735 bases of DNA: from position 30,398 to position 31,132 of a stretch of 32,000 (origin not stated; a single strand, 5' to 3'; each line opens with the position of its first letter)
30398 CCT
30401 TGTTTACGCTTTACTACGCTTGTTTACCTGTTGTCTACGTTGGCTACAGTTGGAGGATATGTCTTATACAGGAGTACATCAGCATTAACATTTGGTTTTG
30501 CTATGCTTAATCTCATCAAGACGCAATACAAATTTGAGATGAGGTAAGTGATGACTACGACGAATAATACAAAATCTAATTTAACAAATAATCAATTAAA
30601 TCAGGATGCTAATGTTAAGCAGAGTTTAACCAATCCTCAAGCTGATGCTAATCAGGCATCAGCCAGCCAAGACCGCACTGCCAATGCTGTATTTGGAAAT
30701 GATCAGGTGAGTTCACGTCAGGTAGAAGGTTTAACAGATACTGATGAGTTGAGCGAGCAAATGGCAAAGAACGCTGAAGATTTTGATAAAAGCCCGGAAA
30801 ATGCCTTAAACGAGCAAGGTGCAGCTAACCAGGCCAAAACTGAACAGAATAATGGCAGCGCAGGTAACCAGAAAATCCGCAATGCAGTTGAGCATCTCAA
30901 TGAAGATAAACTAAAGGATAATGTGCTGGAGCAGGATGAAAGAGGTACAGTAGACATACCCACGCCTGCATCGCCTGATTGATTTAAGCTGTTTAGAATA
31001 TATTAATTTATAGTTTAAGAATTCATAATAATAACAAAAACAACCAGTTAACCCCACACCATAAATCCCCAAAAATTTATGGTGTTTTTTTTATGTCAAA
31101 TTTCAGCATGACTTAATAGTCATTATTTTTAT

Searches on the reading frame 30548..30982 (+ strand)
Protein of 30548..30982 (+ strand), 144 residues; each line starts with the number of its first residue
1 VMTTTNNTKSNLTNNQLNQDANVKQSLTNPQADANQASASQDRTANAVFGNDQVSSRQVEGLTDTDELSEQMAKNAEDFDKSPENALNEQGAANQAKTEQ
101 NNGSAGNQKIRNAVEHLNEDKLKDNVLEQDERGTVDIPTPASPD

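Call 47: search_protein_families(library=pfam, proteins=[window:30548-30982:+], max_evalue=0.1)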
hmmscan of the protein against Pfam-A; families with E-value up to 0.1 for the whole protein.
window:30548-30982:+ (144 aa): 1 family
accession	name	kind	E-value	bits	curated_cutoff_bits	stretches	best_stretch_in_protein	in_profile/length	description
PF24165.1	TMP_C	-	0.057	13.9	27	0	74-92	12-30/36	Tape measure protein C-terminal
